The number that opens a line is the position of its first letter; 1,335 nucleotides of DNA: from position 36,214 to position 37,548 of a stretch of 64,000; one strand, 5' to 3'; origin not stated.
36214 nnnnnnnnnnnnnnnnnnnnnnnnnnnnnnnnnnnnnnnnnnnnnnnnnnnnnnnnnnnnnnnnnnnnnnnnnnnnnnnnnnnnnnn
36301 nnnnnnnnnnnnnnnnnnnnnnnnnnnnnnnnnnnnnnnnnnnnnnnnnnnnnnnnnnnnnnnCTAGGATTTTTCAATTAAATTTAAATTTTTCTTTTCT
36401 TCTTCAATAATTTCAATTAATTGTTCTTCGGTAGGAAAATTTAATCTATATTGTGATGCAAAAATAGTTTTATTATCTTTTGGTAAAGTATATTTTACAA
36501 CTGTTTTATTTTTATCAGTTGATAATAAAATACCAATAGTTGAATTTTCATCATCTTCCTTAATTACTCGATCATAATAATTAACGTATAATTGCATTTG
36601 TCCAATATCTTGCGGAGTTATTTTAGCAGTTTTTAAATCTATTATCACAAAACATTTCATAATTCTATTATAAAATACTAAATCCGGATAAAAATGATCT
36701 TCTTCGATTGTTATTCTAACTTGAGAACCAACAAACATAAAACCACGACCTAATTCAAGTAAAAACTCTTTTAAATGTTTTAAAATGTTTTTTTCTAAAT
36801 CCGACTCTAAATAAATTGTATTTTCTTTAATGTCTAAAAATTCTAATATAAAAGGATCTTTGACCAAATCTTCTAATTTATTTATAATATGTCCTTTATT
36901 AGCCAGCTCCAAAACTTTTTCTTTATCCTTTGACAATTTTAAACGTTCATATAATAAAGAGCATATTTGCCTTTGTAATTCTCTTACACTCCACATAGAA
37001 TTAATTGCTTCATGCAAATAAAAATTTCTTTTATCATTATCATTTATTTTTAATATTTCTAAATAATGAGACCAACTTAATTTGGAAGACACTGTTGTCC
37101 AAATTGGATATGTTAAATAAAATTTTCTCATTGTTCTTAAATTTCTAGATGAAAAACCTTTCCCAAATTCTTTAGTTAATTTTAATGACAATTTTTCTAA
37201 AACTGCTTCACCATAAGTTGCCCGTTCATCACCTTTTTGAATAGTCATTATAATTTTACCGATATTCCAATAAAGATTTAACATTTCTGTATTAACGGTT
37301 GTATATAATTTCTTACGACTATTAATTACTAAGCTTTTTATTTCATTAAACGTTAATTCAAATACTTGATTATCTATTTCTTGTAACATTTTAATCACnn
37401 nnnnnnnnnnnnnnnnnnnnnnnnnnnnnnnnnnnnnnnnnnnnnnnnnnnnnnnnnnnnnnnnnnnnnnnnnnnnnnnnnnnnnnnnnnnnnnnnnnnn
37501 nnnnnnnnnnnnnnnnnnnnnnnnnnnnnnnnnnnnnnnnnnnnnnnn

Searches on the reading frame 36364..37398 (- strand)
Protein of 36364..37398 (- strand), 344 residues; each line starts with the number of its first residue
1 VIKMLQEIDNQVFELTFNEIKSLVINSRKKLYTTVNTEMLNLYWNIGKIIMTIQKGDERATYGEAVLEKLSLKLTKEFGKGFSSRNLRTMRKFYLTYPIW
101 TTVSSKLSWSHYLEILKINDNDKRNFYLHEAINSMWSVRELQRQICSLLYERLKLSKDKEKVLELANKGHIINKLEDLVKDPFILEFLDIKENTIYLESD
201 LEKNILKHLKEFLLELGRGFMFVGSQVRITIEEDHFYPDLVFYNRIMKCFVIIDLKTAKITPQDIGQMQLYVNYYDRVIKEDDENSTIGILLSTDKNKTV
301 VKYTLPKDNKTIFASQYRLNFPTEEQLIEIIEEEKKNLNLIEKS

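Call 9: search_protein_families(library=pfam, proteins=[window:36364-37398:-], max_evalue=0.01)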
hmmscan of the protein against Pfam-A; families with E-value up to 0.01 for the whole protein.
window:36364-37398:- (344 aa): 4 families
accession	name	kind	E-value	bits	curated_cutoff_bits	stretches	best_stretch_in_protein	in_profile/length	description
PF06250.17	YhcG_C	-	2.5e-55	187.1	32.5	1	177-325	2-148/157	YhcG PDDEXK nuclease domain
PF17761.7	DUF1016_N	-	7.9e-48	162.5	32.8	1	19-152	1-137/137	DUF1016 N-terminal domain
PF14567.11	SUKH_5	-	0.00067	19.9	27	0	172-241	5-77/142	SMI1-KNR4 cell-wall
PF11300.13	DUF3102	-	0.0028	18.3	24.4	0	60-145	52-126/129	Protein of unknown function (DUF3102)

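Call 24: find_homologous_proteins(query=window:36364-37398:-, max_evalue=1e-20)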
Query window:36364-37398:- (344 aa): 7992 proteins with E <= 1e-20 among 8000 candidates; the best 120 are listed.
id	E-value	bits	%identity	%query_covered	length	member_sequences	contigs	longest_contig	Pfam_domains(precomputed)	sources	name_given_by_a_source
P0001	1.9e-213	726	97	99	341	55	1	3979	PF17761.8,PF06250.18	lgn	-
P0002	1.2e-167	575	77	97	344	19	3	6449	PF17761.8,PF06250.18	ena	-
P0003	6.4e-167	573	77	97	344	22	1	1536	PF17761.8,PF06250.18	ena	-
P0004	8.2e-167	572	76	99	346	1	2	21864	PF17761.8,PF06250.18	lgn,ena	-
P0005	1.1e-166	572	77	97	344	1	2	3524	PF17761.8,PF06250.18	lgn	-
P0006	6.4e-166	569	77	97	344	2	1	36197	PF17761.8,PF06250.18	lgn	-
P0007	1.0e-165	569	78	95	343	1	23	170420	PF17761.8,PF06250.18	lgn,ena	-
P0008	1.2e-165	569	77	95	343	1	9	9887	PF17761.8,PF06250.18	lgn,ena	-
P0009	1.5e-165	568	77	95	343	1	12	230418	PF17761.8,PF06250.18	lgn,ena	-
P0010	2.1e-165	568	78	95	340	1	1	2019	PF17761.8,PF06250.18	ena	-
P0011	2.5e-165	568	78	95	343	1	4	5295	PF17761.8,PF06250.18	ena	-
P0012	4.8e-165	567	77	95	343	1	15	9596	PF17761.8,PF06250.18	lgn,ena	-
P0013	4.9e-165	567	77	95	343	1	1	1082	PF17761.8,PF06250.18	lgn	-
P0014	7.2e-165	566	77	97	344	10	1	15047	PF17761.8,PF06250.18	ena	-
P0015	8.4e-165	566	78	97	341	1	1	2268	PF17761.8,PF06250.18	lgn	-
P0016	2.4e-164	564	77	95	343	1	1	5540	PF17761.8,PF06250.18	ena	-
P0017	2.6e-164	564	79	95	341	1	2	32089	PF17761.8,PF06250.18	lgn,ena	-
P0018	2.8e-164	564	78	94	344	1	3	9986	PF17761.8,PF06250.18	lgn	-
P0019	3.0e-164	564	77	94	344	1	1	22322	PF17761.8,PF06250.18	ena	-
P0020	3.2e-164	564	78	94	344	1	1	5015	PF17761.8,PF06250.18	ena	-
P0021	3.3e-164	564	77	94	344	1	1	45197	PF17761.8,PF06250.18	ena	-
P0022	3.3e-164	564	78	94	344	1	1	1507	PF17761.8,PF06250.18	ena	-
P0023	3.4e-164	564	78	94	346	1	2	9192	PF17761.8,PF06250.18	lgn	-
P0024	3.5e-164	564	78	94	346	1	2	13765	PF17761.8,PF06250.18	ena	-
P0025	3.6e-164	564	77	94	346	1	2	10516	PF17761.8,PF06250.18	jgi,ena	jgi:predicted nuclease of restriction endonuclease-like (RecB) superfamily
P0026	3.7e-164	564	78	94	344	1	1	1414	PF17761.8,PF06250.18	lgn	-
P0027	4.2e-164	563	77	95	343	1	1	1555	PF17761.8,PF06250.18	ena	-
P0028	5.2e-164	563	77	94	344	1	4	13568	PF17761.8,PF06250.18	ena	-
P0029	5.3e-164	563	77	94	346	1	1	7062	PF17761.8,PF06250.18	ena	-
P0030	5.3e-164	563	75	99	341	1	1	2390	PF17761.8,PF06250.18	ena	-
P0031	5.7e-164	563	75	98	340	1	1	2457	PF17761.8,PF06250.18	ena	-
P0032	5.7e-164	563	77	94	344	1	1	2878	PF17761.8,PF06250.18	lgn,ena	-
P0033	5.8e-164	563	77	94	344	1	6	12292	PF17761.8,PF06250.18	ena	-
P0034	5.9e-164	563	77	94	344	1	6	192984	PF17761.8,PF06250.18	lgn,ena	-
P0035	6.2e-164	563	77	94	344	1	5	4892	PF17761.8,PF06250.18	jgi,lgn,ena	-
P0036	6.3e-164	563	77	94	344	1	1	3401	PF17761.8,PF06250.18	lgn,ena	-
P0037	6.3e-164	563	77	94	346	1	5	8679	PF17761.8,PF06250.18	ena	-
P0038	6.4e-164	563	77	94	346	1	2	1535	PF17761.8,PF06250.18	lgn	-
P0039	8.1e-164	563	77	95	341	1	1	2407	PF17761.8,PF06250.18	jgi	-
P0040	8.3e-164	563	78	94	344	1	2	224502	PF17761.8,PF06250.18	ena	-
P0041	1.0e-163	562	77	94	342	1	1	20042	PF17761.8,PF06250.18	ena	-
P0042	1.2e-163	562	75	98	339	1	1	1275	PF17761.8,PF06250.18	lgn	-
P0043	1.3e-163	562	77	97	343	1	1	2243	PF17761.8,PF06250.18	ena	-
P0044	1.5e-163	562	77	95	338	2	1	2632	PF17761.8,PF06250.18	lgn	-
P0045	1.7e-163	562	74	99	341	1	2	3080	PF17761.8,PF06250.18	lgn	-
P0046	2.3e-163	561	76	97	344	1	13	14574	PF17761.8,PF06250.18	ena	-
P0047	2.3e-163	561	77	95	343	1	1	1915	PF17761.8,PF06250.18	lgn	-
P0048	2.3e-163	561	77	95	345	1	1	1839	PF17761.8,PF06250.18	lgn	-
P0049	2.4e-163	561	77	94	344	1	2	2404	PF17761.8,PF06250.18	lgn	-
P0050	2.4e-163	561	77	95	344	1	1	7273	PF17761.8,PF06250.18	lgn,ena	-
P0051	2.5e-163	561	75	97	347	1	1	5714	PF17761.8,PF06250.18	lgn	-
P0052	2.5e-163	561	77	94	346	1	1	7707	PF17761.8,PF06250.18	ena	-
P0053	2.6e-163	561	77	94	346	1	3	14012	PF17761.8,PF06250.18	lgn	-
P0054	2.6e-163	561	77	97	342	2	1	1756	PF17761.8,PF06250.18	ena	-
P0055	2.8e-163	561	77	94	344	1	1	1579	PF17761.8,PF06250.18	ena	-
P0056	3.0e-163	561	77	94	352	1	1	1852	PF17761.8,PF06250.18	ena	-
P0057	3.0e-163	561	75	98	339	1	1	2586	PF17761.8,PF06250.18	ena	-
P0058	3.1e-163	561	78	95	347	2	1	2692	PF17761.8,PF06250.18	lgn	-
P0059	3.3e-163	561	76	97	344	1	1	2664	PF17761.8,PF06250.18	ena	-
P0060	3.5e-163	560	75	99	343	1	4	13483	PF17761.8,PF06250.18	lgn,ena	-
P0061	3.8e-163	560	75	98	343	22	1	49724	PF17761.8,PF06250.18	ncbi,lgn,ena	-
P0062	4.9e-163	560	78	95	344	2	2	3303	PF17761.8,PF06250.18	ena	-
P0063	5.0e-163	560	76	99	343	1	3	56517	PF17761.8,PF06250.18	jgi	-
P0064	5.1e-163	560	75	98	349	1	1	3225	PF17761.8,PF06250.18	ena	-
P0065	5.5e-163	560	77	94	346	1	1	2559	PF17761.8,PF06250.18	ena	-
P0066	5.6e-163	560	77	94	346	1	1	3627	PF17761.8,PF06250.18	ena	-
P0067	6.5e-163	560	76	96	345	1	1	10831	PF17761.8,PF06250.18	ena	-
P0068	7.1e-163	559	76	97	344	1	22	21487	PF17761.8,PF06250.18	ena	-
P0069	7.6e-163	559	76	97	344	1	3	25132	PF17761.8,PF06250.18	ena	-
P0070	8.5e-163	559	74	98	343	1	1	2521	PF17761.8,PF06250.18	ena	-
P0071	1.2e-162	559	75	98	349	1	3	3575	PF17761.8,PF06250.18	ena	-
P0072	1.3e-162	559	77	94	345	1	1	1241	PF17761.8,PF06250.18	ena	-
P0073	1.3e-162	559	75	97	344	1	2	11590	PF17761.8,PF06250.18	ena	-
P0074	1.3e-162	559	74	98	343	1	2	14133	PF17761.8,PF06250.18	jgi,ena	-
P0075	1.4e-162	559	74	98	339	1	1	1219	PF17761.8,PF06250.18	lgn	-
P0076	1.5e-162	558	77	97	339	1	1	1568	PF17761.8,PF06250.18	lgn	-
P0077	1.6e-162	558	77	94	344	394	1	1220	PF17761.8,PF06250.18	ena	-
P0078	1.6e-162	558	76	97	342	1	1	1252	PF17761.8,PF06250.18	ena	-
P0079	1.6e-162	558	74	100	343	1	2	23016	PF17761.8,PF06250.18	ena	-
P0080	2.0e-162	558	73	99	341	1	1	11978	PF17761.8,PF06250.18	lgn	-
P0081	2.4e-162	558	75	97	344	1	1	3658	PF17761.8,PF06250.18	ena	-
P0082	2.4e-162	558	77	94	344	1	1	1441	PF17761.8,PF06250.18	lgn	-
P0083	2.8e-162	558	75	99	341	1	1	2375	PF17761.8,PF06250.18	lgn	-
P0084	2.9e-162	557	77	95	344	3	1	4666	PF17761.8,PF06250.18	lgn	-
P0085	3.0e-162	557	77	95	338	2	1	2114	PF17761.8,PF06250.18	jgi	-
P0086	3.2e-162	557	77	94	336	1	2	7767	PF17761.8,PF06250.18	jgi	jgi:predicted nuclease of restriction endonuclease-like (RecB) superfamily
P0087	3.2e-162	557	77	95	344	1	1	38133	PF17761.8,PF06250.18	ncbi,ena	-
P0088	3.5e-162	557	74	100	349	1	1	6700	PF17761.8,PF06250.18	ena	-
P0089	4.2e-162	557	77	94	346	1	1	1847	PF17761.8,PF06250.18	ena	-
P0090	4.3e-162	557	75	97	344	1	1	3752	PF17761.8,PF06250.18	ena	-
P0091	4.4e-162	557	75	97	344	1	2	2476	PF17761.8,PF06250.18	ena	-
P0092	4.7e-162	557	77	94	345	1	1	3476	PF17761.8,PF06250.18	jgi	-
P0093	5.1e-162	557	75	98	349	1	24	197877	PF17761.8,PF06250.18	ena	-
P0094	5.2e-162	557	76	97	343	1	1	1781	PF17761.8,PF06250.18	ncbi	-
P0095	6.1e-162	556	76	97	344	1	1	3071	PF17761.8,PF06250.18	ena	-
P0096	6.1e-162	556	76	97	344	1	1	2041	PF17761.8,PF06250.18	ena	-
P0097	6.5e-162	556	74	100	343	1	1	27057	PF17761.8,PF06250.18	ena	-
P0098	6.6e-162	556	74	100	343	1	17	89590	PF17761.8,PF06250.18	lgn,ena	-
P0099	7.0e-162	556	76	94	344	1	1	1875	PF17761.8,PF06250.18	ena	-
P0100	7.1e-162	556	76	94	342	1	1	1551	PF17761.8,PF06250.18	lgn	-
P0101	8.2e-162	556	77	94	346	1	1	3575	PF17761.8,PF06250.18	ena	-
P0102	8.4e-162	556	76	95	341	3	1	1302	PF17761.8,PF06250.18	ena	-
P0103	8.9e-162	556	74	100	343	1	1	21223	PF17761.8,PF06250.18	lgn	-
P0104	9.1e-162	556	76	94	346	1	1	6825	PF17761.8,PF06250.18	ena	-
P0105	9.2e-162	556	74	99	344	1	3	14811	PF17761.8,PF06250.18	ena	-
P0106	9.6e-162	556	75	98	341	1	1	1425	PF17761.8,PF06250.18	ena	-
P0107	9.9e-162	556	74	99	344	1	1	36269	PF17761.8,PF06250.18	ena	-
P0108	1.0e-161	556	74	100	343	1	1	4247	PF17761.8,PF06250.18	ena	-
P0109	1.1e-161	556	75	97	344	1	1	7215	PF17761.8,PF06250.18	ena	-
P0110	1.1e-161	556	75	97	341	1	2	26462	PF17761.8,PF06250.18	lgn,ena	-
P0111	1.3e-161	555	75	97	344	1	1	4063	PF17761.8,PF06250.18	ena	-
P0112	1.4e-161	555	74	100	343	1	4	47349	PF17761.8,PF06250.18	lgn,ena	-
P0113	1.5e-161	555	74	99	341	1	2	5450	PF17761.8,PF06250.18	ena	-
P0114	1.5e-161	555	75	98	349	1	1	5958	PF17761.8,PF06250.18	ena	-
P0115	1.5e-161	555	75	97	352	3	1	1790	PF17761.8,PF06250.18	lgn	-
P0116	1.6e-161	555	75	98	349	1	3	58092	PF17761.8,PF06250.18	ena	-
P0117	1.6e-161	555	76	94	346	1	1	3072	PF17761.8,PF06250.18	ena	-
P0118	1.7e-161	555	74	100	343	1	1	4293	PF17761.8,PF06250.18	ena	-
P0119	1.7e-161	555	74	98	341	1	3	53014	PF17761.8,PF06250.18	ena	-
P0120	1.7e-161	555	76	97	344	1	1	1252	PF17761.8,PF06250.18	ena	-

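Call 26: find_encoding_contigs(protein=P0007, flank=4000, max_places=8)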
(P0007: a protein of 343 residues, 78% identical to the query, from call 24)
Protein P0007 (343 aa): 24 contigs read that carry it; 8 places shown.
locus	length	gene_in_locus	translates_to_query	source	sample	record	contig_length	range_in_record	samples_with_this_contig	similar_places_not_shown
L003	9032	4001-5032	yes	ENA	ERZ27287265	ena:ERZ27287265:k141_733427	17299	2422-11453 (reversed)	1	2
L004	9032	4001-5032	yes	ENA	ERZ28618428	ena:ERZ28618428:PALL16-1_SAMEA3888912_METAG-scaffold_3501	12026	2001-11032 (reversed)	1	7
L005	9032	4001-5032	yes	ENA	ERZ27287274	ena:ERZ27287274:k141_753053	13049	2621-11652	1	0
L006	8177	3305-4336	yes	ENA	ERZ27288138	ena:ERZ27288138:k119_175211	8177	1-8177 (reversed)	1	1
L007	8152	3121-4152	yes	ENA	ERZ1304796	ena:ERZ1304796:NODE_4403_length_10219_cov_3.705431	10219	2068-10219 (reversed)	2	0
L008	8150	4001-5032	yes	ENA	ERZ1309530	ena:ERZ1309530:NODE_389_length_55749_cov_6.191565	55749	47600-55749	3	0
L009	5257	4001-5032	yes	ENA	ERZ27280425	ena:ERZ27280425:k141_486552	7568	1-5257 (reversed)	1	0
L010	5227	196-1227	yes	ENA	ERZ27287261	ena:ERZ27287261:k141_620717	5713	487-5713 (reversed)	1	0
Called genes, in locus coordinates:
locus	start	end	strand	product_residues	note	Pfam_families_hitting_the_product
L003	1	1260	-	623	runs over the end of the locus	PF00501:AMP-binding, PF23562:AMP-binding_C_3 (weak)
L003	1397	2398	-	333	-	PF00022:Actin (weak), PF06723:MreB_Mbl, PF00012:HSP70, PF14450:FtsA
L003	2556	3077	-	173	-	-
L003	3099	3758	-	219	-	PF01726:LexA_DNA_bind, PF00717:Peptidase_S24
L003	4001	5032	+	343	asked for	PF17761:DUF1016_N, PF06250:YhcG_C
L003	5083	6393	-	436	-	PF06689:zf-C4_ClpX, PF00493:MCM (faint), PF05496:RuvB_N (weak), PF01078:Mg_chelatase (faint), PF07724:AAA_2, PF00004:AAA, PF07728:AAA_5 (weak), PF10431:ClpB_D2-small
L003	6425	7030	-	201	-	PF00574:CLP_protease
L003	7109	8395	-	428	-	PF05697:Trigger_N, PF00254:FKBP_C, PF05698:Trigger_C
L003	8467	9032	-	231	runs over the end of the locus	PF00149:Metallophos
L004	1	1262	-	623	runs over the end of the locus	PF00501:AMP-binding, PF23562:AMP-binding_C_3 (weak)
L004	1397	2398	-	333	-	PF00022:Actin (weak), PF06723:MreB_Mbl, PF00012:HSP70, PF14450:FtsA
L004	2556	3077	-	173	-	-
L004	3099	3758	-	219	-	PF01726:LexA_DNA_bind, PF00717:Peptidase_S24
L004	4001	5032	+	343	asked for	PF17761:DUF1016_N, PF06250:YhcG_C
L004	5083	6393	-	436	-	PF06689:zf-C4_ClpX, PF00493:MCM (faint), PF05496:RuvB_N (weak), PF01078:Mg_chelatase (faint), PF07724:AAA_2, PF00004:AAA, PF07728:AAA_5 (weak), PF10431:ClpB_D2-small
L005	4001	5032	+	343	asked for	PF17761:DUF1016_N, PF06250:YhcG_C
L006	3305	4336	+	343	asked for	PF17761:DUF1016_N, PF06250:YhcG_C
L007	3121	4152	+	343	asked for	PF17761:DUF1016_N, PF06250:YhcG_C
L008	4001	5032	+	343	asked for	PF17761:DUF1016_N, PF06250:YhcG_C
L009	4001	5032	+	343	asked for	PF17761:DUF1016_N, PF06250:YhcG_C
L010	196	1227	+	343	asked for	PF17761:DUF1016_N, PF06250:YhcG_C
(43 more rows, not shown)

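Call 27: find_encoding_contigs(protein=P0034, flank=4000, max_places=8)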
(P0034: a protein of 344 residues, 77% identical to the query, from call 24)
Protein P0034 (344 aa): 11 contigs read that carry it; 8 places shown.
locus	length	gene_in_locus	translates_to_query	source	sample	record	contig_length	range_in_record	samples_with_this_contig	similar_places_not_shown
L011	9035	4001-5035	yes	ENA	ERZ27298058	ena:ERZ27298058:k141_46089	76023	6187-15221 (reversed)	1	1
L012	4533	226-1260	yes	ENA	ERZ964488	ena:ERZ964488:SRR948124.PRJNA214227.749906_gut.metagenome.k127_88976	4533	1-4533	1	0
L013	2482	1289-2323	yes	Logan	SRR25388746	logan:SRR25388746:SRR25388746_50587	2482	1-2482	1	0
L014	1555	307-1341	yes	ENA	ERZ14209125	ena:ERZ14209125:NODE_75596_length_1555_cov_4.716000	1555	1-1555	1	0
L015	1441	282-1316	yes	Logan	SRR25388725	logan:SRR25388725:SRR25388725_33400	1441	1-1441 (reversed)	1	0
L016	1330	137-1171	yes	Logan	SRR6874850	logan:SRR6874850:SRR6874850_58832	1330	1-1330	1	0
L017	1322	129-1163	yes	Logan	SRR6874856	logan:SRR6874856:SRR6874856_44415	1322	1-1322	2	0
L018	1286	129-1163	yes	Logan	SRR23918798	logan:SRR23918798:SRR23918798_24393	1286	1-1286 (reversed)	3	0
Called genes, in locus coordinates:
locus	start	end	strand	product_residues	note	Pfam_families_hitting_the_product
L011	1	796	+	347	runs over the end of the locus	PF09546:Spore_III_AE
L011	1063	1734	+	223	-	PF09581:Spore_III_AF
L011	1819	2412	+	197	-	-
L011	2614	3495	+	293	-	PF12685:SpoIIIAH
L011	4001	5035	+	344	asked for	PF17761:DUF1016_N, PF06250:YhcG_C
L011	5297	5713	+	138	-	PF00583:Acetyltransf_1, PF13673:Acetyltransf_10, PF13508:Acetyltransf_7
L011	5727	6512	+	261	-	PF01209:Ubie_methyltran, PF03848:TehB (weak), PF08241:Methyltransf_11, PF08242:Methyltransf_12 (weak), PF13649:Methyltransf_25, PF13847:Methyltransf_31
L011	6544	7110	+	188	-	PF13302:Acetyltransf_3, PF13420:Acetyltransf_4, PF00583:Acetyltransf_1, PF13523:Acetyltransf_8 (weak)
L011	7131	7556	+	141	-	PF00293:NUDIX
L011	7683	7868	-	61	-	-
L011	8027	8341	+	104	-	-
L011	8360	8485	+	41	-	-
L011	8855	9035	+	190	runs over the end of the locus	PF00440:TetR_N (weak), PF13305:TetR_C_33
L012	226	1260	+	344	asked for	PF17761:DUF1016_N, PF06250:YhcG_C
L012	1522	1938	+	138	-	PF00583:Acetyltransf_1, PF13673:Acetyltransf_10, PF13508:Acetyltransf_7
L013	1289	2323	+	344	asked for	PF17761:DUF1016_N, PF06250:YhcG_C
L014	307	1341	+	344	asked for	PF17761:DUF1016_N, PF06250:YhcG_C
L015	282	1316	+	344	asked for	PF17761:DUF1016_N, PF06250:YhcG_C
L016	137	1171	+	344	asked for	PF17761:DUF1016_N, PF06250:YhcG_C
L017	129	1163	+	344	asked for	PF17761:DUF1016_N, PF06250:YhcG_C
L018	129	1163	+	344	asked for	PF17761:DUF1016_N, PF06250:YhcG_C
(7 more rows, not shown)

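Call 65: search_protein_families(library=padloc, proteins=[window:36364-37398:-], max_evalue=0.01)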
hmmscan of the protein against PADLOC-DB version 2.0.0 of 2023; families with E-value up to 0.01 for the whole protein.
window:36364-37398:- (344 aa): 33 families (the best 25 are shown)
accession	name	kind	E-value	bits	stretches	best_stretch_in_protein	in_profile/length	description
PDLC04807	PDC-S02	-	3.3e-136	452.1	1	3-339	3-343/351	-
PDLC04803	PDC-S02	-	1.6e-101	337.5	1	77-337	5-260/269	-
PDLC04795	PDC-S02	-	1.3e-90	302.2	1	3-336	15-345/357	-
PDLC04831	PDC-S02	-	2.2e-86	288.5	1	14-326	12-324/346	-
PDLC04827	PDC-S02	-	8.3e-85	282.1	1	9-234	6-232/234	-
PDLC04820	PDC-S02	-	1.8e-83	278.4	1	12-337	25-322/332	-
PDLC04810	PDC-S02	-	4.5e-82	274.1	1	9-328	7-337/355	-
PDLC04822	PDC-S02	-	2.8e-79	264.8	1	14-301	11-292/294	-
PDLC04802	PDC-S02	-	3.6e-60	201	2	13-150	9-153/171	-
PDLC04812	PDC-S02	-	1.6e-53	178.7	1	16-151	11-147/151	-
PDLC04813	PDC-S02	-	2.7e-49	165.4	1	175-337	4-164/175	-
PDLC04823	PDC-S02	-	1.9e-48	162.5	2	101-181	24-106/175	-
PDLC04797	PDC-S02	-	5.5e-42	140.8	1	17-129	9-122/126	-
PDLC04817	PDC-S02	-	6.8e-42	141.9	1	18-209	13-208/286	-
PDLC04825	PDC-S02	-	9.3e-40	134.6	1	17-165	18-169/193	-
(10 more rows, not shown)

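Call 66: search_protein_families(library=ncbifam, proteins=[window:36364-37398:-], max_evalue=0.01)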
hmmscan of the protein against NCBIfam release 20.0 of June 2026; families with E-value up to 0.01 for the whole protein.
window:36364-37398:- (344 aa): 2 families
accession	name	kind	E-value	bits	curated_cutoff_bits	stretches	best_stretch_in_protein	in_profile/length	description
NF038070.1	LmbU_fam_TF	subfamily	0.0013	18.7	125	1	104-165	78-139/171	LmbU family transcriptional regulator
NF003270.0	PRK04247.1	equivalog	0.0069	15.5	216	0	250-295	173-215/250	endonuclease NucS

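Call 70: find_related_loci(query=window:36364-37398:-, collection=metagenome_contigs, flank=3000)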
Query window:36364-37398:- (344 aa) in metagenome_contigs; peptide patterns used: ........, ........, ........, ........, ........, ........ (x = any residue, [..] = any of these).
600 stretches matched a pattern (row limit reached: there are more); 390 encode a relative of the query (tblastn E <= 1e-3); the best 80 are kept; 80 distinct loci.
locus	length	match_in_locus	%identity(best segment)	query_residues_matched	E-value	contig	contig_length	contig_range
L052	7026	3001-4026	94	3-344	0e+0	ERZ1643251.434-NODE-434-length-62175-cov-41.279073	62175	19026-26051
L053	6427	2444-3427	77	9-336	8e-172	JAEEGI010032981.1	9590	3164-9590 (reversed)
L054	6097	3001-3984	77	9-336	5e-172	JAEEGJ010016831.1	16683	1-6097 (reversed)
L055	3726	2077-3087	75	1-342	4e-178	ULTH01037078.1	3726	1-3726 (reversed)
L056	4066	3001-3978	76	17-342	3e-173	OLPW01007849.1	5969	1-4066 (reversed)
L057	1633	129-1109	76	17-343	0e+0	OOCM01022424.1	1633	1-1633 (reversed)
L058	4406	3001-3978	76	17-342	1e-173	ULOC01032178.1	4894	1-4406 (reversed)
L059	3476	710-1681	77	17-340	2e-177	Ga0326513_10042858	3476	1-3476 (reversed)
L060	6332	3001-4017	73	1-344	1e-169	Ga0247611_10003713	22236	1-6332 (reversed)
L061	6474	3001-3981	76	17-343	2e-169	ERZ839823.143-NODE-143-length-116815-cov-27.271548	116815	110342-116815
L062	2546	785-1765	76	17-343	6e-180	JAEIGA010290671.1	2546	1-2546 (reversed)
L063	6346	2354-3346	74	9-340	5e-169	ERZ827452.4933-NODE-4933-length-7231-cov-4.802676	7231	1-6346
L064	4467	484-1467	75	17-344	2e-171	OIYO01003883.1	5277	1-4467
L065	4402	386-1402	74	1-340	7e-170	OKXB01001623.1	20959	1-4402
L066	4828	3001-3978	75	17-342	2e-167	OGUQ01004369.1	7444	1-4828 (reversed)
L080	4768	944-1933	65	7-341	1e-151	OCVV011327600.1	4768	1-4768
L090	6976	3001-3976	65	17-341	1e-131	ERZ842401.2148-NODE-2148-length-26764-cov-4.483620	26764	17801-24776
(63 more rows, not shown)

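Call 86: search_protein_families(library=pfam, max_evalue=0.001, proteins=[L090:666-1706:+, L090:5129-6517:+, L080:2076-2564:+, L063:1172-1879:+, L065:1836-2516:+])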
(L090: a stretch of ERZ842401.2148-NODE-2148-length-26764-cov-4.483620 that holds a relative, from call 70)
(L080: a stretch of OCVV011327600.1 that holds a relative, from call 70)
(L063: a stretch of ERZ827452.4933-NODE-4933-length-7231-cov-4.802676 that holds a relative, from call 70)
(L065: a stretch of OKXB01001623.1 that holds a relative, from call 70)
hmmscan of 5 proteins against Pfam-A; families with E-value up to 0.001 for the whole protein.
L090:666-1706:+ (346 aa): 0 families

L090:5129-6517:+ (462 aa): 2 families
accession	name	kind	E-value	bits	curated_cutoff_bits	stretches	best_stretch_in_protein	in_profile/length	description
PF08271.17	Zn_Ribbon_TF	-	0.00016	21.6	29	0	21-45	3-27/43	TFIIB zinc-binding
PF01667.23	Ribosomal_S27e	-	0.0005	20.2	24.5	0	82-111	6-35/55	Ribosomal protein S27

L080:2076-2564:+ (162 aa): 0 families

L063:1172-1879:+ (235 aa): 1 family
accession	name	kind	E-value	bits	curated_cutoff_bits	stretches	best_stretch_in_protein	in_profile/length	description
PF01863.23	YgjP-like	-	8.1e-38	130.9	26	1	25-232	2-206/207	YgjP-like, metallopeptidase domain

L065:1836-2516:+ (226 aa): 1 family
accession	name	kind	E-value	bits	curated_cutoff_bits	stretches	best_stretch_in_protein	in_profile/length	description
PF02397.22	Bac_transf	-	9.9e-62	208.1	27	1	28-221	1-179/179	Bacterial sugar transferase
